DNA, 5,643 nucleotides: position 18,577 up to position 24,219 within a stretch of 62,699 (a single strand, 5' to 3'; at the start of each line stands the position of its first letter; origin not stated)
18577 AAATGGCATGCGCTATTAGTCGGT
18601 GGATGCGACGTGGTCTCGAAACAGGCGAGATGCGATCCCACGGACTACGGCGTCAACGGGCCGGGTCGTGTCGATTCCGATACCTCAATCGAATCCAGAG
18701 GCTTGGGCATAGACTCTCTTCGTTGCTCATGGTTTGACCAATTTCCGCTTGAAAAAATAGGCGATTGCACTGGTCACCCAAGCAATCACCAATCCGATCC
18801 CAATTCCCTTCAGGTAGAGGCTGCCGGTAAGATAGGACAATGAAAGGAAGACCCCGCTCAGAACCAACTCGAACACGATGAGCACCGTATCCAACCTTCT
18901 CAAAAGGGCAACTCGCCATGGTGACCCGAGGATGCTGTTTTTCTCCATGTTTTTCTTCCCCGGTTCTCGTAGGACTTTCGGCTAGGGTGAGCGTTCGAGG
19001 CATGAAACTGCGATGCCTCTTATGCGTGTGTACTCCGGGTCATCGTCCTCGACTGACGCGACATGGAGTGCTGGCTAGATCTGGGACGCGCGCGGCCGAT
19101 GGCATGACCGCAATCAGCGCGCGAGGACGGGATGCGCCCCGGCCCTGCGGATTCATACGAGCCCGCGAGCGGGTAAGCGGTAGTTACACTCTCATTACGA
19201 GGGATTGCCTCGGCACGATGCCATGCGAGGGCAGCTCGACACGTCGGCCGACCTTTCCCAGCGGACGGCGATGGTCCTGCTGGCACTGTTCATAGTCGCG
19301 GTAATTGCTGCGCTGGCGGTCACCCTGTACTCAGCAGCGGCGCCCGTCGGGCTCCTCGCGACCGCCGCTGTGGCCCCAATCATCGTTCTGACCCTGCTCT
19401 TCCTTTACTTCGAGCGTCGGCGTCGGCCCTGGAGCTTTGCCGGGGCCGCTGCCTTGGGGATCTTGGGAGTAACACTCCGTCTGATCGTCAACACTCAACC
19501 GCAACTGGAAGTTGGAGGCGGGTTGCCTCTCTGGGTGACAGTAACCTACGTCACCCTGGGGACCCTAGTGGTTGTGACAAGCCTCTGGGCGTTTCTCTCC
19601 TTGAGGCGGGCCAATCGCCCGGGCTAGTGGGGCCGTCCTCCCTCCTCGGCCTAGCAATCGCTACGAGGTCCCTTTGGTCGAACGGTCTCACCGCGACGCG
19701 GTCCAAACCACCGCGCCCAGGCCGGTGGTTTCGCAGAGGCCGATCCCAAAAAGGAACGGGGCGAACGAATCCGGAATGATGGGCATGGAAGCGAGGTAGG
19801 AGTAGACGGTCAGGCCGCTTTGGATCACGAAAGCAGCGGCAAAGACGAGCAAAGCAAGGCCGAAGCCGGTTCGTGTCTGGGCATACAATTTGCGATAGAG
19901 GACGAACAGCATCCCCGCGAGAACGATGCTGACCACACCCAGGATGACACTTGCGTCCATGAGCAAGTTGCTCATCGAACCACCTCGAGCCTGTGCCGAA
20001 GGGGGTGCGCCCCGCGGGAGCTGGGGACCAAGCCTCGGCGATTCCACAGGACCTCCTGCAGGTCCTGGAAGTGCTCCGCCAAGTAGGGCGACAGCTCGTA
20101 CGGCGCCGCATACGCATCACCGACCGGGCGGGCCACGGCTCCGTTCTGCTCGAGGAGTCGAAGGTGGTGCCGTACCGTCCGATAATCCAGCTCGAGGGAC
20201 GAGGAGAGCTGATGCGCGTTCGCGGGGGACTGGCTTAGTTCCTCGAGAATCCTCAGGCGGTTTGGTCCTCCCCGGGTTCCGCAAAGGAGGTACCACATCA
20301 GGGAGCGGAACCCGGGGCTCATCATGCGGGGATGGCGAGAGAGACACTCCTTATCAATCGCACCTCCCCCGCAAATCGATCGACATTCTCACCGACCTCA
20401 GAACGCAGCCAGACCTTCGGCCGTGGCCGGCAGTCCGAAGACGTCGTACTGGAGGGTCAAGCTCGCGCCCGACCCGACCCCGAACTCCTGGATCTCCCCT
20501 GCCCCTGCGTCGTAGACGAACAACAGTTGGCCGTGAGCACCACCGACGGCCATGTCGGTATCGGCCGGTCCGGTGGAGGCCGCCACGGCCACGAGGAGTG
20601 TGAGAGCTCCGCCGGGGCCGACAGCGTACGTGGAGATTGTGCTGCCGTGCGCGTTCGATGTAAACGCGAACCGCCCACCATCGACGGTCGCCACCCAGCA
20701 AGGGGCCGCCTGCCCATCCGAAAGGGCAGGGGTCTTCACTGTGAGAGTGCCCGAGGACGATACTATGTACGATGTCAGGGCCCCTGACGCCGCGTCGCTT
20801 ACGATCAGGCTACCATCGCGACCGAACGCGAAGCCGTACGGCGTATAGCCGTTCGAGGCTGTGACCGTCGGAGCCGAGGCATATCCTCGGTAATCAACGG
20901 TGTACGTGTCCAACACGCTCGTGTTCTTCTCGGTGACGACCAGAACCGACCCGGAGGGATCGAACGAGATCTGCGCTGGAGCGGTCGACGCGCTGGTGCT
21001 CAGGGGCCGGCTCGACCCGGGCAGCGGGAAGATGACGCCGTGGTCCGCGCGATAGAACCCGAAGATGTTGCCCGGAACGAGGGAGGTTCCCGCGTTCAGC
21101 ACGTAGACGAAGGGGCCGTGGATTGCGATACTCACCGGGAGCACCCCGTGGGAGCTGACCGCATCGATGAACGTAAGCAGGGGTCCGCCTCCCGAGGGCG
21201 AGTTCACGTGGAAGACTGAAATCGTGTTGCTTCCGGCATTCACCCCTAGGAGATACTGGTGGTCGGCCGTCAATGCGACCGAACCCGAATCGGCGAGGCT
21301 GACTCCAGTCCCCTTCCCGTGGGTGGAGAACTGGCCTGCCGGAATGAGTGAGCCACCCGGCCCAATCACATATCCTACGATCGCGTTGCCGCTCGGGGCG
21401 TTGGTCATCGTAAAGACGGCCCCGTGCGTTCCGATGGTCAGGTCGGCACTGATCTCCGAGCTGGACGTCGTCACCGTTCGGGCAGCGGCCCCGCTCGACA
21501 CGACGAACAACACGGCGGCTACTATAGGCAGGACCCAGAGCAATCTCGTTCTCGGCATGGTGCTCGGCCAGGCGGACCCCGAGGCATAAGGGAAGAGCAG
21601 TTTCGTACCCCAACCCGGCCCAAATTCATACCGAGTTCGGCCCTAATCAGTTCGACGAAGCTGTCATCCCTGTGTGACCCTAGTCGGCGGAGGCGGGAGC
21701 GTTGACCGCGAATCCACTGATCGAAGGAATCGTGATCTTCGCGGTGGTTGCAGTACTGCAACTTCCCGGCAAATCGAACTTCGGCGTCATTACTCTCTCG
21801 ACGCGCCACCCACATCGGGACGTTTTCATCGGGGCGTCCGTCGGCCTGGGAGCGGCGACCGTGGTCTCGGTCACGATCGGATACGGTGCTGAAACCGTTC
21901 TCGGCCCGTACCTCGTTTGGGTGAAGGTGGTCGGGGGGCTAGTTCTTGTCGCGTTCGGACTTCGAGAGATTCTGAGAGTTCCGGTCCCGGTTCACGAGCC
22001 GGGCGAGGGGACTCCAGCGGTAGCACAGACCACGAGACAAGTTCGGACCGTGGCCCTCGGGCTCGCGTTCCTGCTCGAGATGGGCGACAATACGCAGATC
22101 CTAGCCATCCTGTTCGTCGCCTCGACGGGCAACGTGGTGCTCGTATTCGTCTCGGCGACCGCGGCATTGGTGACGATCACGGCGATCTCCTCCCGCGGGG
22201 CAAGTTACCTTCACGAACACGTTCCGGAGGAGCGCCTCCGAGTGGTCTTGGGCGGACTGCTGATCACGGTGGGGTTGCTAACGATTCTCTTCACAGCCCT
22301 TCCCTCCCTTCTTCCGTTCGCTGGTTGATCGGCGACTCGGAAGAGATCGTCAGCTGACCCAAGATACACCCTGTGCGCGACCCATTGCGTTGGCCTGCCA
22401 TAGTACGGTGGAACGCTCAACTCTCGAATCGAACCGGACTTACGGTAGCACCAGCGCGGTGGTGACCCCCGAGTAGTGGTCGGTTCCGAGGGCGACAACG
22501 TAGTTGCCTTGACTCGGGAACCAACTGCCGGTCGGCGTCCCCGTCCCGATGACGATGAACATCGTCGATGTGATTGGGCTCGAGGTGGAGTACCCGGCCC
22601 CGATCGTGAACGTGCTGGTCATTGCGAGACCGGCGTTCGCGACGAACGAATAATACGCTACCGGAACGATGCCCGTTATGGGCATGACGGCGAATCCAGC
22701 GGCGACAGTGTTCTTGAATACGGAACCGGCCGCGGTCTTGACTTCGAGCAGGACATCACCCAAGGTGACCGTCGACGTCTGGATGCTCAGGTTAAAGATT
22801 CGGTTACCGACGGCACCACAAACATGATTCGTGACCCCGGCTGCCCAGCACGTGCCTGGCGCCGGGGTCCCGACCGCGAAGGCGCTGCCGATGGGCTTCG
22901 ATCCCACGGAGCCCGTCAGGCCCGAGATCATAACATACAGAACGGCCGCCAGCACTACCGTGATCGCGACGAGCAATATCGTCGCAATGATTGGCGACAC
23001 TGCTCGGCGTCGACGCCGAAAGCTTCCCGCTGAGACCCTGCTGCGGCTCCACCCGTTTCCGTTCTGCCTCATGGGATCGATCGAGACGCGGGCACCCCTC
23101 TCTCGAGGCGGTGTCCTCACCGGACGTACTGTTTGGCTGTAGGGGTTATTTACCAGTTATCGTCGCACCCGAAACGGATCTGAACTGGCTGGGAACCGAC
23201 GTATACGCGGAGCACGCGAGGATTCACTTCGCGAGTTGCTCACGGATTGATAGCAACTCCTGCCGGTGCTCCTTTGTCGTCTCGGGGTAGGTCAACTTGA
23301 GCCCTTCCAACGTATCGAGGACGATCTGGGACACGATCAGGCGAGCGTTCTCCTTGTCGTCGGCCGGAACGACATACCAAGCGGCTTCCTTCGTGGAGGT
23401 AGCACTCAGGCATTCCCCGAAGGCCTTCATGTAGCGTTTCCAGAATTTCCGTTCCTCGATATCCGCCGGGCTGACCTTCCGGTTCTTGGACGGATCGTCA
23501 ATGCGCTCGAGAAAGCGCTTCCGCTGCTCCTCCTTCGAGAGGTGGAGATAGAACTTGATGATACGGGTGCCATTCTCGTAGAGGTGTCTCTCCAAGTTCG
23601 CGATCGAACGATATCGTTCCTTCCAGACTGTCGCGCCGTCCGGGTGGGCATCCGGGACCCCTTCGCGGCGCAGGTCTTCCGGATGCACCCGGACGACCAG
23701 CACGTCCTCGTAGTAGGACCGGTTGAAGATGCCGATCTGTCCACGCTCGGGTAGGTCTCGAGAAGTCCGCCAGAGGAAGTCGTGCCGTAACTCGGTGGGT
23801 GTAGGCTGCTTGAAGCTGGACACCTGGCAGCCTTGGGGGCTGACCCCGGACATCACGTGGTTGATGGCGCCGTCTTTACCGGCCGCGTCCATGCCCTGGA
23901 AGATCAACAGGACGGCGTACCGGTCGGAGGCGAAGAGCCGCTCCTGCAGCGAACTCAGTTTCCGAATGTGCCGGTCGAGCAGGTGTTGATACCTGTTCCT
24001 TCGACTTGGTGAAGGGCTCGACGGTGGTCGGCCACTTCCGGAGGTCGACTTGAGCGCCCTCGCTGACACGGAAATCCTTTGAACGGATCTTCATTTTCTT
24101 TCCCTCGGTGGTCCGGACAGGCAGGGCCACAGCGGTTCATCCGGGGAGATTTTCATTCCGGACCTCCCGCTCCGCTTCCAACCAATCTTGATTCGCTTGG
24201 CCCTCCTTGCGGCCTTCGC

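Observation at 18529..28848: Four same-strand copies of an unassigned ~50-nt GC-clamped hairpin motif, found only in intergenic DNA of the island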

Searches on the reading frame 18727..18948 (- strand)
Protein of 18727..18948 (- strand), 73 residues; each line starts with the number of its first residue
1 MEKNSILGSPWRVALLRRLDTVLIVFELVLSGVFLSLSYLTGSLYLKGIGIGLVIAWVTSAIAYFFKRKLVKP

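Call 10: search_protein_families(library=pfam, proteins=[window:18727-18948:-], max_evalue=0.01)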
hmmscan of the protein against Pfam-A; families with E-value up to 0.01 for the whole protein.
window:18727-18948:- (73 aa): 0 families

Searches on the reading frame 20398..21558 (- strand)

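Call 10: search_protein_families(library=pfam, proteins=[window:20398-21558:-], max_evalue=0.01)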
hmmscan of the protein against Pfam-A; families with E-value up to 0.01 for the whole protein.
window:20398-21558:- (386 aa): 1 family
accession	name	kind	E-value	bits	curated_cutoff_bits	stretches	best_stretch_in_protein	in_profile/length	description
PF10282.15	Lactonase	-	8.9e-15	55.2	21.7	3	257-361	59-172/344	Lactonase, 7-bladed beta-propeller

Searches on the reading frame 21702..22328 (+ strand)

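Call 10: search_protein_families(library=pfam, proteins=[window:21702-22328:+], max_evalue=0.01)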
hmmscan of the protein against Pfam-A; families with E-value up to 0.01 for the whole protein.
window:21702-22328:+ (208 aa): 2 families
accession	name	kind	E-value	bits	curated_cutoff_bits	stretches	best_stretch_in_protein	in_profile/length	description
PF01169.24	GDT1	-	7.7e-21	74.7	27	2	118-191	3-75/75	Divalent cation/proton antiporter GDT1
PF11139.14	SfLAP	-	0.0012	18.7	35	1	43-140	36-135/213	Sap, sulfolipid-1-addressing protein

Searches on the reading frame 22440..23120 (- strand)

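Call 10: search_protein_families(library=pfam, proteins=[window:22440-23120:-], max_evalue=0.01)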
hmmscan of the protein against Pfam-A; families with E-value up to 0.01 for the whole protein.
window:22440-23120:- (226 aa): 1 family
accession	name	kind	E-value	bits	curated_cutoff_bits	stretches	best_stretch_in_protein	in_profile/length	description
PF07790.16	Pilin_N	-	8.2e-07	30.2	25.2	1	39-72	1-34/78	Archaeal Type IV pilin, N-terminal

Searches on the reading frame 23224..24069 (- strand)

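Call 10: search_protein_families(library=pfam, proteins=[window:23224-24069:-], max_evalue=0.01)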
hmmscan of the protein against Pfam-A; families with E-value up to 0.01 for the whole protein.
window:23224-24069:- (281 aa): 1 family
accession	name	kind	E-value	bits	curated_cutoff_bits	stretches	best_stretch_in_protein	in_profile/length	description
PF03976.20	PPK2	-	4.3e-66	223.2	22.3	1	24-256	4-223/229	Polyphosphate kinase 2 (PPK2)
